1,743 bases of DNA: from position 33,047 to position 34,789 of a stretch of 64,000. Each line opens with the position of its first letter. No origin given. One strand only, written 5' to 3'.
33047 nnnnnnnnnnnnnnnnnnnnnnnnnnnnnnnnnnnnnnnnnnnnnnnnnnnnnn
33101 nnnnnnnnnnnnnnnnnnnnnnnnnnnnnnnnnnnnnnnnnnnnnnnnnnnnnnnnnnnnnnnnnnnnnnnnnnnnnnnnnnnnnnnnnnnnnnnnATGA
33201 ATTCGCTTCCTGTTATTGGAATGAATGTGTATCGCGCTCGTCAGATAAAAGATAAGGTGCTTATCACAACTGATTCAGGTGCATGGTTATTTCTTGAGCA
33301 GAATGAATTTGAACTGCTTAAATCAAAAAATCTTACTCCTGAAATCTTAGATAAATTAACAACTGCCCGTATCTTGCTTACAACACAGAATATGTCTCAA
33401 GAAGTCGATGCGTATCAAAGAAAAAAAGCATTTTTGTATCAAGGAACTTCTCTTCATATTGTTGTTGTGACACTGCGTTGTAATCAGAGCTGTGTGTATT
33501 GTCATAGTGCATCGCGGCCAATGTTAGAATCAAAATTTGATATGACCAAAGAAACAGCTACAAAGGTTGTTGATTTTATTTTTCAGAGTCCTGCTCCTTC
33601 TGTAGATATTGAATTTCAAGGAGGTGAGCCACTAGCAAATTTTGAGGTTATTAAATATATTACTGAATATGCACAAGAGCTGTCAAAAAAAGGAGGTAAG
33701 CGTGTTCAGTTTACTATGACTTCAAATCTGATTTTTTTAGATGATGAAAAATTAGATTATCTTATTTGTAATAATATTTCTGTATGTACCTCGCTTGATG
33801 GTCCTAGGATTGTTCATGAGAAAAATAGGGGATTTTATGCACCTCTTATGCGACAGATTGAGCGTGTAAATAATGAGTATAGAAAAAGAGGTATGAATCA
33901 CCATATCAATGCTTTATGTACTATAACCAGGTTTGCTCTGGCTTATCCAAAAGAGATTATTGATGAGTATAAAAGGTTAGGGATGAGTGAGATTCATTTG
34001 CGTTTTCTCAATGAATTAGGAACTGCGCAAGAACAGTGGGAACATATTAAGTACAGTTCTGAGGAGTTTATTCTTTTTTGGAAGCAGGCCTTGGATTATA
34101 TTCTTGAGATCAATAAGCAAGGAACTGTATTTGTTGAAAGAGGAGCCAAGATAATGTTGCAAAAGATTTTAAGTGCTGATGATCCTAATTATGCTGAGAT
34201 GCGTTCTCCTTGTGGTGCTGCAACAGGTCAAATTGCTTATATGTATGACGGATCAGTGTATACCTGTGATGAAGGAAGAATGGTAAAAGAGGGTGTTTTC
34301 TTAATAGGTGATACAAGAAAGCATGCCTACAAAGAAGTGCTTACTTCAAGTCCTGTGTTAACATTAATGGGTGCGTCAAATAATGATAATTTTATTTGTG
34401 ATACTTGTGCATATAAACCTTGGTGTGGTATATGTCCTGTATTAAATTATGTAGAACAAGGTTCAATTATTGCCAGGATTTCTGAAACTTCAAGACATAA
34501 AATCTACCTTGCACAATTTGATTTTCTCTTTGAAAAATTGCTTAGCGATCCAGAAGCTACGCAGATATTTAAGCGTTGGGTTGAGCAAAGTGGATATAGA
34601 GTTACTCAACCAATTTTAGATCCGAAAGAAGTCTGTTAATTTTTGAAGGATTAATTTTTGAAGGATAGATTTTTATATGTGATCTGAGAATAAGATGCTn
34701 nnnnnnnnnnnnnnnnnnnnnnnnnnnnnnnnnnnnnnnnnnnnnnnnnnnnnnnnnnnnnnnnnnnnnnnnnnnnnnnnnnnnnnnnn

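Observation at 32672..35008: Compact radical-SAM/SPASM maturase operon followed by a Cys-rich, poly-Gly-tailed 102-aa ORF: candidate archaeal RiPP cluster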

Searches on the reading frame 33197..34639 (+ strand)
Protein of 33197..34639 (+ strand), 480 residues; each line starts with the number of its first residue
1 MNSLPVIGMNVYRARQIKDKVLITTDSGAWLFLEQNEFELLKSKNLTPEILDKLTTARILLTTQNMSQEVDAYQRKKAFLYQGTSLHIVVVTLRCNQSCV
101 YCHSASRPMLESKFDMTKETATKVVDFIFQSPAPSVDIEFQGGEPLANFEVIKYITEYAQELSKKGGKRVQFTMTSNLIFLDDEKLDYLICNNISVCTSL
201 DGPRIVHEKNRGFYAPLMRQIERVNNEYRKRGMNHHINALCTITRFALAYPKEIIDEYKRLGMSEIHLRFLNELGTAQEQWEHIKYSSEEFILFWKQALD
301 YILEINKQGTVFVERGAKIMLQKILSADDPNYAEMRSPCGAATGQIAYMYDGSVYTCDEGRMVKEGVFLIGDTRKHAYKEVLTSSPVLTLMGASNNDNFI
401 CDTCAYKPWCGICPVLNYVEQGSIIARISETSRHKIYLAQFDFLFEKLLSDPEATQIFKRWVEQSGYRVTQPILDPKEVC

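Call 3: search_protein_families(library=pfam, proteins=[window:33197-34639:+], max_evalue=0.1)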
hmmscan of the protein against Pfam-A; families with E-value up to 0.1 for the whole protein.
window:33197-34639:+ (480 aa): 3 families
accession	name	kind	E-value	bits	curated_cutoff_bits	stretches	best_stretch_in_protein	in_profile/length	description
PF04055.27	Radical_SAM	-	3.2e-11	44.1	29.5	1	89-235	1-143/166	Radical SAM superfamily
PF13353.11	Fer4_12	-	7.6e-07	29.9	22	1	83-193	3-110/137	4Fe-4S single cluster domain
PF13186.11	SPASM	-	0.0038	17.9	21.5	1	339-404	1-66/67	Iron-sulfur cluster-binding domain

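Call 4: search_protein_families(library=ncbifam, proteins=[window:33197-34639:+], max_evalue=0.1)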
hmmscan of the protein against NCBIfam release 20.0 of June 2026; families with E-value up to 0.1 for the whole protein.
window:33197-34639:+ (480 aa): 66 families (the best 25 are shown)
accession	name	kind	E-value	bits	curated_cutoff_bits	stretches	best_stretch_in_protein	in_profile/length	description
TIGR03978.1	rSAM_paired_1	equivalog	2.3e-134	448.7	370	1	12-462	4-466/466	His-Xaa-Ser system radical SAM maturase HxsB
NF047865.1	rSAM_PapB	equivalog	5.6e-37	127.7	340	1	89-424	7-327/330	PapB family radical SAM/SPASM ranthipeptide maturase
TIGR04064.1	rSAM_nif11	equivalog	4.2e-32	111.5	518.7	1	57-410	50-396/459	nif11-like peptide radical SAM maturase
TIGR04068.1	rSAM_ocin_clost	equivalog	3.3e-30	105.4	500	1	42-414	41-421/462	Cys-rich peptide radical SAM maturase CcpM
TIGR03974.1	rSAM_six_Cys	equivalog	9.7e-28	97.2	425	1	51-424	66-427/451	thioether cross-link-forming SCIFF peptide maturase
TIGR03906.1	quino_hemo_SAM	equivalog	1.8e-27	96.1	453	1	83-422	90-423/467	quinohemoprotein amine dehydrogenase maturation protein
TIGR03942.1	sulfatase_rSAM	equivalog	1.4e-26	93.5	349.45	1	90-420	6-331/363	anaerobic sulfatase maturase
NF040492.1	not_ScfB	exception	5.3e-24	84.9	855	1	91-418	101-420/450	ScfB-related radical SAM/SPASM orphan maturase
TIGR04083.1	rSAM_pep_methan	hypoth_equivalog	3e-20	72.5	300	1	89-425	4-322/376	TIGR04083 family peptide-modifying radical SAM enzyme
NF035951.1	rSAM_RumMC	equivalog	3.2e-20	72.3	720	1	45-211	72-240/510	RumMC family radical SAM sactipeptide maturase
TIGR04163.1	rSAM_cobopep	equivalog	9.8e-20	70.7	375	1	88-424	67-398/428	peptide-modifying radical SAM enzyme CbpB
TIGR04280.1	geopep_mat_rSAM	hypoth_equivalog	1.7e-19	70.1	400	1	20-214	19-214/428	geopeptide radical SAM maturase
NF038107.1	rSAM_NF038107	equivalog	7.8e-19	67.8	600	1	19-212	16-215/444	Cys-every-fifth radical SAM/SPASM peptide maturase CefB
NF041298.1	rSAM_mat_DynA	equivalog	6.7e-18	64.8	450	1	88-414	4-322/356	dynobactin maturation radical SAM/SPASM protein DynA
NF038170.1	lachnocin_rSAM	equivalog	4.7e-17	62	550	1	89-213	80-206/440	lachnocin radical SAM maturase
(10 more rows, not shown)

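Call 13: search_protein_families(library=padloc, proteins=[window:33197-34639:+], max_evalue=0.1)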
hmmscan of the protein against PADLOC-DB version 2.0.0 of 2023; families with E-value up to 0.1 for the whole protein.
window:33197-34639:+ (480 aa): 3 families
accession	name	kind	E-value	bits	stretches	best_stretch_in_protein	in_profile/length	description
PDLC02903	pVip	-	4e-06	24.5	1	91-200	6-100/257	Viperins not associated with kinases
PDLC02904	pVip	-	1.8e-05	22.4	1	91-239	9-147/262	Viperins associated with kinases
PDLC01968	CARF_PDDEXK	-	0.00071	16.8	1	176-274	122-215/361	-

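Call 14: find_homologous_proteins(query=window:33197-34636:+, max_evalue=1e-20)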
Query window:33197-34636:+ (480 aa): 4612 proteins with E <= 1e-20 among 8000 candidates; the best 120 are listed.
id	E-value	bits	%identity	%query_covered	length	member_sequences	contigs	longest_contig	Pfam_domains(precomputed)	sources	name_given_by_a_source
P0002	0.0e+0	1105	100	100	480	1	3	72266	PF04055.28,PF13353.12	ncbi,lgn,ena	ncbi:MAG: His-Xaa-Ser system radical SAM maturase HxsB [Nanoarchaeota archaeon]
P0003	2.5e-163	562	53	94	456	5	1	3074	PF04055.28,PF13353.12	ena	-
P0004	5.2e-159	548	50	95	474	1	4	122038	PF13186.12,PF04055.28,PF13353.12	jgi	-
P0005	7.6e-159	547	50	95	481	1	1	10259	PF04055.28,PF13353.12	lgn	-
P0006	8.7e-157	541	51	95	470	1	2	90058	PF13186.12,PF04055.28,PF13353.12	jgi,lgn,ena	-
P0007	1.3e-153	530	51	95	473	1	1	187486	PF04055.28,PF13353.12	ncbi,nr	ncbi:His-Xaa-Ser system radical SAM maturase HxsB [Candidatus Woesearchaeota archaeon]|nr:His-Xaa-Se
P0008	1.4e-153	530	49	95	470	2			PF13186.12,PF04055.28,PF13353.12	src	-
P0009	3.5e-153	529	50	95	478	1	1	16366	PF04055.28,PF13353.12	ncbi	-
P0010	1.6e-152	527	50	95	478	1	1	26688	PF04055.28,PF13353.12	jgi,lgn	jgi:His-Xaa-Ser system radical SAM maturase HxsB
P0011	2.2e-152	526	52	95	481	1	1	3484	PF04055.28,PF13353.12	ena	-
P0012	6.5e-152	525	49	95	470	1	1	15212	PF04055.28,PF13353.12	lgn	-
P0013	2.4e-151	523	50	95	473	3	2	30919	PF04055.28,PF13353.12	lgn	-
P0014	1.2e-150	520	50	95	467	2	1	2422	PF04055.28,PF13353.12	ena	-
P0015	1.2e-150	520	50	94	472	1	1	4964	PF04055.28,PF13353.12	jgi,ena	-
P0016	1.3e-150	520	50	95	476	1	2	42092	PF04055.28,PF13353.12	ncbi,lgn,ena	-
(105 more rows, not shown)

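Call 16: find_related_loci(query=A1, collection=genome_contigs, flank=5000)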
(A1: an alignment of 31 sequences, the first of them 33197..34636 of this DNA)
Query A1 (480 aa) in genome_contigs; peptide patterns used: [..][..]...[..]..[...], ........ (x = any residue, [..] = any of these).
599 stretches matched a pattern (row limit reached: there are more); 592 encode a relative of the query (tblastn E <= 1e-3); the best 80 are kept; 80 distinct loci.
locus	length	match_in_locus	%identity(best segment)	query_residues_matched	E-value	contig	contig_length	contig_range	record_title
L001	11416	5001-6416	50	9-471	2e-161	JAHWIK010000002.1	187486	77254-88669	MAG: Candidatus Woesearchaeota archaeon isolate YT1_182 k127_6865648, whole genome shotgun sequence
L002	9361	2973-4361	50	9-464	7e-157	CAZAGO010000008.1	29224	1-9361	MAG TPA_asm: Candidatus Woesearchaeota archaeon isolate SRP239243_co2_438 genome assembly, contig: NODE_2365_length_2922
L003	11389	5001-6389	50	9-464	2e-156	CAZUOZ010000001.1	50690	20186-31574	MAG TPA_asm: Candidatus Woesearchaeota archaeon isolate SRP192927_co10_255 genome assembly, contig: NODE_277_length_5069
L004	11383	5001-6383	49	9-463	1e-149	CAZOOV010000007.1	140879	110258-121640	MAG TPA_asm: uncultured Methanosarcinales archaeon isolate binchicken_co141_553 genome assembly, contig: NODE_257_length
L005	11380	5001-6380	48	9-463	1e-145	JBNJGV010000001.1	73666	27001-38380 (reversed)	MAG: Nanobdellota archaeon isolate Y22_30dBSe2.bin.106 NODE_61_length_73666_cov_42.887545, whole genome shotgun sequence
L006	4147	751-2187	46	9-474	1e-147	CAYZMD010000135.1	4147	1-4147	MAG TPA_asm: uncultured Methanosarcinales archaeon isolate binchicken_co181_12 genome assembly, contig: NODE_50591_lengt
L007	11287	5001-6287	49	12-442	4e-143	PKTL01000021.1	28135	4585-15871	MAG: Candidatus Woesearchaeota archaeon isolate BM511 sc_949, whole genome shotgun sequence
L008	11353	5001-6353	47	9-464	2e-142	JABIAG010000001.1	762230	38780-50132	MAG: Candidatus Woesearchaeota archaeon isolate SI048_bin101 k141_1078392, whole genome shotgun sequence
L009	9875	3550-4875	45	12-447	1e-140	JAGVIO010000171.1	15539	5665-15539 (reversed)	MAG: archaeon isolate DeMMO1_7 c_000000008575, whole genome shotgun sequence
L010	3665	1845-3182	46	9-450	4e-144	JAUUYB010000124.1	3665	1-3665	MAG: Candidatus Woesearchaeota archaeon isolate CSMAG_156 CSMAG_156_k127_197236_length_3665_cov_14.4228, whole genome sh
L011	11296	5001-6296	46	11-463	4e-139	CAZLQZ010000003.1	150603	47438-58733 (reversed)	MAG TPA_asm: uncultured Methanosarcinales archaeon isolate binchicken_co47_193 genome assembly, contig: NODE_39_length_1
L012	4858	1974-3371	43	10-474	3e-135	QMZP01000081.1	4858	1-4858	MAG: Candidatus Aenigmatarchaeota archaeon isolate B8_G16 B8_Guay16_scaffold_19753, whole genome shotgun sequence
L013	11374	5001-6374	43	9-469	2e-131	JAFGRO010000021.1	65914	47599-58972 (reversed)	MAG: Candidatus Woesearchaeota archaeon isolate Zod_Metabat.833 k87_3398976, whole genome shotgun sequence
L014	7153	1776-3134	42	10-462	8e-129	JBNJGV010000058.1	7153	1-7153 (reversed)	MAG: Nanobdellota archaeon isolate Y22_30dBSe2.bin.106 NODE_7677_length_7153_cov_38.955203, whole genome shotgun sequenc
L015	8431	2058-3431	43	9-474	1e-128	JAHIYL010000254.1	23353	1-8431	MAG: Nanoarchaeota archaeon isolate Modern_marine.mb.116 Modern_marine.mb.116_k141_2238010, whole genome shotgun sequenc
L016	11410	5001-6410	44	9-463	6e-128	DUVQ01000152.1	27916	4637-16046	MAG TPA_asm: Oligoflexales bacterium isolate AS08sgBPME_423 248084_AS08, whole genome shotgun sequence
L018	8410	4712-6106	44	12-461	7e-128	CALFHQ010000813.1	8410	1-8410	MAG TPA_asm: uncultured proteobacterium isolate ERR2206789_bin.10_CONCOCT_v1.1_MAG genome assembly, contig: ERZ890810.24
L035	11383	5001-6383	43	9-462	1e-123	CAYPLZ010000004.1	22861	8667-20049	MAG TPA_asm: uncultured Candidatus Saccharibacteria bacterium isolate binchicken_co13_229 genome assembly, contig: NODE_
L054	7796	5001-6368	41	1-449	1e-120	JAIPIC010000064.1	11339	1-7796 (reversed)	MAG: Candidatus Woesearchaeota archaeon isolate Tobar13.5m-G65 Tobar13-5m-C6520, whole genome shotgun sequence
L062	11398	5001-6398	42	9-461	1e-119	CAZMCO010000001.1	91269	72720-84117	MAG TPA_asm: uncultured Candidatus Saccharibacteria bacterium isolate SRP068000_co1_601 genome assembly, contig: NODE_14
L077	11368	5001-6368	42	21-461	2e-117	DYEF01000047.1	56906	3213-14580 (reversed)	MAG TPA_asm: Bdellovibrio sp. isolate Tomsk_43_40 Tomsk_k141_38278, whole genome shotgun sequence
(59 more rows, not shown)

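Call 28: find_encoding_contigs(protein=P0003, flank=3000, max_places=2)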
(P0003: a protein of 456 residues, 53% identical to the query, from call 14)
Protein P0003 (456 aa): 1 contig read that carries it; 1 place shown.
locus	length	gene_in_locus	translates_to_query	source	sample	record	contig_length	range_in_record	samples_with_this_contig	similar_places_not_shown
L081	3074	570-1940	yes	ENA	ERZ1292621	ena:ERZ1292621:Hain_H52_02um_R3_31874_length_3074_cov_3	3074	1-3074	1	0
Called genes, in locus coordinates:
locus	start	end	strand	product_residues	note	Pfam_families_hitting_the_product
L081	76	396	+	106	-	PF27806:HxsD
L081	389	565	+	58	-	-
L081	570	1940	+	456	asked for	PF04055:Radical_SAM, PF13353:Fer4_12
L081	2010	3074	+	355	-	?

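Call 29: find_encoding_contigs(protein=P0011, flank=3000, max_places=2)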
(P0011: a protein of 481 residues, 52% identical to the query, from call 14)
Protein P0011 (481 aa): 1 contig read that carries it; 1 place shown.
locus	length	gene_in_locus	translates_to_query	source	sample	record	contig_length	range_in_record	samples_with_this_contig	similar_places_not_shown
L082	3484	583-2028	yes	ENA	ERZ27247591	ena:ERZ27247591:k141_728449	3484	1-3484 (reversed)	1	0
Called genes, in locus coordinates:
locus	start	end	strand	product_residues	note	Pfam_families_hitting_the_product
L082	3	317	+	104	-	?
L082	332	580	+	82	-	-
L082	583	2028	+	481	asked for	PF04055:Radical_SAM, PF13353:Fer4_12 (weak)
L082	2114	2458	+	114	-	-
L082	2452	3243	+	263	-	-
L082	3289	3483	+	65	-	?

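Call 30: find_encoding_contigs(protein=P0006, flank=4000, max_places=2)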
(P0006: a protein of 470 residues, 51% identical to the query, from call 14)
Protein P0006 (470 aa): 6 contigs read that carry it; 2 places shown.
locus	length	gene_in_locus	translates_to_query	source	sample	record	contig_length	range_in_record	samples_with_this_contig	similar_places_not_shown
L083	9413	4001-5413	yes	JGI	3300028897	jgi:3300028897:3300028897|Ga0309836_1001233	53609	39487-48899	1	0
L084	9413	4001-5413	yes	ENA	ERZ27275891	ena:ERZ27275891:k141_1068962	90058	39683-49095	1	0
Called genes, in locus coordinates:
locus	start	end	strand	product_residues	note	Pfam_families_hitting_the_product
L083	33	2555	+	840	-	PF06819:Arc_PepC (weak), PF13231:PMT_2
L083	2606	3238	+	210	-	PF27806:HxsD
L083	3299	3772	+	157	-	PF27806:HxsD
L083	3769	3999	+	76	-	-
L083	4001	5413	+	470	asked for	PF04055:Radical_SAM, PF13353:Fer4_12, PF13186:SPASM (faint)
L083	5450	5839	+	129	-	-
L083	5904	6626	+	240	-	-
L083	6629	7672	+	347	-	PF04055:Radical_SAM, PF13353:Fer4_12 (weak)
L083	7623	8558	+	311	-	PF04055:Radical_SAM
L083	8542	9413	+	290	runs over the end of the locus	PF13353:Fer4_12, PF04055:Radical_SAM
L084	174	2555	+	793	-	PF06819:Arc_PepC (weak), PF13231:PMT_2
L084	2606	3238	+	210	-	PF27806:HxsD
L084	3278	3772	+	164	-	PF27806:HxsD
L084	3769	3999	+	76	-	-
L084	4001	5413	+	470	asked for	PF04055:Radical_SAM, PF13353:Fer4_12, PF13186:SPASM (faint)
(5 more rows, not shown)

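Call 37: find_encoding_contigs(protein=P0005, flank=4000, max_places=1)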
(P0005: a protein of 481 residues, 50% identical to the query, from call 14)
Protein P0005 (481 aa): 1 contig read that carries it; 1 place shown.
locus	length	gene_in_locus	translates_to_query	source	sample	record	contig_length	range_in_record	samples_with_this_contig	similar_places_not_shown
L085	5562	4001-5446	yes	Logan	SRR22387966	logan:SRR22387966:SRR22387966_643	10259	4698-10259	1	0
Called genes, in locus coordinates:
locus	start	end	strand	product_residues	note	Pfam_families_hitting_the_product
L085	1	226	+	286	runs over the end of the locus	-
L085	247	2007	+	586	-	PF04055:Radical_SAM, PF19156:DUF5838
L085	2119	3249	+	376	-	PF06819:Arc_PepC (weak)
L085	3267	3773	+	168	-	PF27806:HxsD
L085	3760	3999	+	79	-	-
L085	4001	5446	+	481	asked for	PF04055:Radical_SAM, PF13353:Fer4_12 (weak)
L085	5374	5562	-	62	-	?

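Call 38: find_encoding_contigs(protein=P0004, flank=4000, max_places=1)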
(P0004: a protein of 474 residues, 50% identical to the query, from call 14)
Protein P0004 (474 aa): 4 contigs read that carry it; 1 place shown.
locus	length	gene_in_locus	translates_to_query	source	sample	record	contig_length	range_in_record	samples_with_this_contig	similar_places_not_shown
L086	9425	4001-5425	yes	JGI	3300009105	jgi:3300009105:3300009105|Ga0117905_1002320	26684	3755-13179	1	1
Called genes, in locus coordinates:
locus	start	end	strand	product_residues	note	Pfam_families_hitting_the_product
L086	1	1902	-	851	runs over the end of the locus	-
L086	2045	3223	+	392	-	PF06819:Arc_PepC (faint)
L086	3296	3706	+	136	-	PF27806:HxsD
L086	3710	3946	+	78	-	-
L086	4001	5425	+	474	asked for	PF04055:Radical_SAM, PF13353:Fer4_12, PF13186:SPASM (weak)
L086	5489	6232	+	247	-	-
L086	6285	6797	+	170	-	-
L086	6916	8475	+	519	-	PF04055:Radical_SAM, PF13353:Fer4_12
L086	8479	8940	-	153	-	PF13181:TPR_8 (faint), PF00515:TPR_1 (faint)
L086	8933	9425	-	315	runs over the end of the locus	PF04467:DUF483 (weak)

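Call 46: search_protein_families(library=ncbifam, proteins=[L002:4375-4659:+, L013:6461-6853:+, L018:6148-6555:+, L007:6337-6567:+, L062:6435-6785:+], max_evalue=0.1)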
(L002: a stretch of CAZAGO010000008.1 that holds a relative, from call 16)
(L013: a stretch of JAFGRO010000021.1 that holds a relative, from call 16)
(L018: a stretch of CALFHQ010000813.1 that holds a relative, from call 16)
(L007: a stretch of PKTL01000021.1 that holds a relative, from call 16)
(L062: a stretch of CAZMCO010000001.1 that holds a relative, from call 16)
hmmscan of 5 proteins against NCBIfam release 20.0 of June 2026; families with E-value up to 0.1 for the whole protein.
L002:4375-4659:+ (94 aa): 3 families
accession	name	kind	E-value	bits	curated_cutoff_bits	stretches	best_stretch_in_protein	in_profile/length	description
NF038309.1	HisXaaSer_A3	equivalog_domain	1.4e-10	40.8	65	1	10-93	2-78/81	His-Xaa-Ser repeat protein HxsA3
NF038313.3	HisXaaSer_A4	exception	6.7e-10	39.7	55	1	10-93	2-86/93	His-Xaa-Ser repeat protein HxsA4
NF038296.1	HisXaaSer_A2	equivalog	0.0014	19.6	48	1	53-87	60-94/96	His-Xaa-Ser repeat protein HxsA2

L013:6461-6853:+ (130 aa): 4 families
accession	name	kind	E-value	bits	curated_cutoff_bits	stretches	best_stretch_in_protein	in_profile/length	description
NF038313.3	HisXaaSer_A4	exception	4e-18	66.1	55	2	7-107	2-91/93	His-Xaa-Ser repeat protein HxsA4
NF038309.1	HisXaaSer_A3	equivalog_domain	4.9e-12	45.5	65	1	7-53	2-45/81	His-Xaa-Ser repeat protein HxsA3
NF033634.1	SLATT_1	domain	0.052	13.5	41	1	23-86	19-87/132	SLATT domain-containing protein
NF047873.1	ZrgA_Zn_trans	equivalog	0.088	12.4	185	1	61-128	89-156/213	zinc uptake protein ZrgA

L018:6148-6555:+ (135 aa): 7 families
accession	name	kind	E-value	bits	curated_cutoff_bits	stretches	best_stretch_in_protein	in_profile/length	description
NF038313.3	HisXaaSer_A4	exception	4.6e-32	110.8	55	2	21-116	1-92/93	His-Xaa-Ser repeat protein HxsA4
NF038309.1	HisXaaSer_A3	equivalog_domain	3.7e-11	42.7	65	1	22-57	2-37/81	His-Xaa-Ser repeat protein HxsA3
NF038329.2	gly_rich_SclB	equivalog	2.4e-07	30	325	1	83-132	147-197/442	LPXTG-anchored collagen-like adhesin Scl2/SclB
NF038330.1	adhesin_SclA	exception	1.7e-06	27.9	400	1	80-133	135-189/405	LPXTG-anchored collagen-like adhesin Scl1/SclA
NF046116.1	adhesin_Lcl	equivalog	2.2e-05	23.2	500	1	88-130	84-126/431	collagen-like adhesin Lcl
NF008991.0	PRK12334.2-3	equivalog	0.028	13.8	696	1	67-126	291-350/454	nucleoside triphosphate pyrophosphohydrolase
NF038296.1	HisXaaSer_A2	equivalog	0.042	14.8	48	0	81-101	74-94/96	His-Xaa-Ser repeat protein HxsA2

L007:6337-6567:+ (76 aa): 2 families
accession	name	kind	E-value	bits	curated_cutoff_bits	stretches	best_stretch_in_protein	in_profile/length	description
NF038309.1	HisXaaSer_A3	equivalog_domain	2.8e-09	36.6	65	1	3-75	2-75/81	His-Xaa-Ser repeat protein HxsA3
NF038313.3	HisXaaSer_A4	exception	0.00054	20.8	55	1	2-75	1-68/93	His-Xaa-Ser repeat protein HxsA4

L062:6435-6785:+ (116 aa): 7 families
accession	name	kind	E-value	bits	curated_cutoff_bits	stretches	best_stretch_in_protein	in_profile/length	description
NF038313.3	HisXaaSer_A4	exception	1.7e-21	76.9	55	1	18-115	1-92/93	His-Xaa-Ser repeat protein HxsA4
NF038309.1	HisXaaSer_A3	equivalog_domain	1.6e-12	47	65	1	19-105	2-80/81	His-Xaa-Ser repeat protein HxsA3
NF038329.2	gly_rich_SclB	equivalog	4.7e-06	25.8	325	1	74-110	155-191/442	LPXTG-anchored collagen-like adhesin Scl2/SclB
NF046116.1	adhesin_Lcl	equivalog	4.2e-05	22.3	500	1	71-111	71-117/431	collagen-like adhesin Lcl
NF038330.1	adhesin_SclA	exception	0.0018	17.9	400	1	70-111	133-174/405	LPXTG-anchored collagen-like adhesin Scl1/SclA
NF008991.0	PRK12334.2-3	equivalog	0.043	13.2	696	1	57-111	297-351/454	nucleoside triphosphate pyrophosphohydrolase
NF043060.1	MAP_0585_fam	equivalog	0.098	12.6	170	0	42-101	10-68/319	MAP_0585 family protein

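Call 47: search_protein_families(library=pfam, proteins=[L001:3116-4237:+, L002:1092-2228:+, L083:33-2555:+, L085:2119-3249:+, L054:6582-7508:-], max_evalue=0.1)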
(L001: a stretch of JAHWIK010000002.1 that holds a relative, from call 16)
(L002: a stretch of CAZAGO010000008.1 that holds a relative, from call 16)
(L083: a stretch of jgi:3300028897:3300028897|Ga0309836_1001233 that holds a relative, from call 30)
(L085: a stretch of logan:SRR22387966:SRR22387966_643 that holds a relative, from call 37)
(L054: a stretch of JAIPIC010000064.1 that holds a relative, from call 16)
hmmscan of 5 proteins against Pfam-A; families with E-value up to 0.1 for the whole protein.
L001:3116-4237:+ (373 aa): 4 families
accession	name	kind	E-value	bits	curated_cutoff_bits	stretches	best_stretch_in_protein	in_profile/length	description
PF06819.16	Arc_PepC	-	0.00087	19.9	23.4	1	254-331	16-105/110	Archaeal Peptidase A24 C-terminal Domain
PF01478.23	Peptidase_A24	-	0.001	19.9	26.5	1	19-131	3-97/104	Type IV leader peptidase family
PF06847.16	Arc_PepC_II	-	0.045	14.8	29.9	0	304-356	48-89/93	Archaeal Peptidase A24 C-terminus Type II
PF03876.22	SHS2_Rpb7-N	-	0.077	13.6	24.8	0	187-226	6-47/57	SHS2 domain found in N terminus of Rpb7p/Rpc25p/MJ0397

L002:1092-2228:+ (378 aa): 2 families
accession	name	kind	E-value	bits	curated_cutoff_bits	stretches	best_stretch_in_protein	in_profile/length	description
PF06819.16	Arc_PepC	-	3.1e-05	24.5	23.4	1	249-337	11-96/110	Archaeal Peptidase A24 C-terminal Domain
PF01478.23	Peptidase_A24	-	0.00028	21.7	26.5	1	13-131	4-103/104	Type IV leader peptidase family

L083:33-2555:+ (840 aa): 2 families
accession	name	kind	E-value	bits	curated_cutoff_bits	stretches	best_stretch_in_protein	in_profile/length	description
PF06819.16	Arc_PepC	-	9.6e-08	32.6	23.4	1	213-292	14-105/110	Archaeal Peptidase A24 C-terminal Domain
PF13231.12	PMT_2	-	8.4e-07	29.8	26.1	1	437-594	1-157/160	Dolichyl-phosphate-mannose-protein mannosyltransferase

L085:2119-3249:+ (376 aa): 3 families
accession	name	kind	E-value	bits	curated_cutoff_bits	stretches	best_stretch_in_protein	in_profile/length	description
PF06819.16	Arc_PepC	-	4e-06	27.4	23.4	1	244-332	10-104/110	Archaeal Peptidase A24 C-terminal Domain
PF01478.23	Peptidase_A24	-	8.1e-05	23.5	26.5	1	16-131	4-99/104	Type IV leader peptidase family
PF13346.12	ABC2_membrane_5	-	0.006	16.6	25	1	5-92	116-201/205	ABC-2 family transporter protein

L054:6582-7508:- (308 aa): 2 families
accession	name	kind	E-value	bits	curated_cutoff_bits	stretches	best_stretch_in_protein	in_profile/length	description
PF01478.23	Peptidase_A24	-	6e-08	33.5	26.5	1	10-111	2-100/104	Type IV leader peptidase family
PF14143.11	YrhC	-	0.033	14.7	27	0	33-74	20-58/72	YrhC-like protein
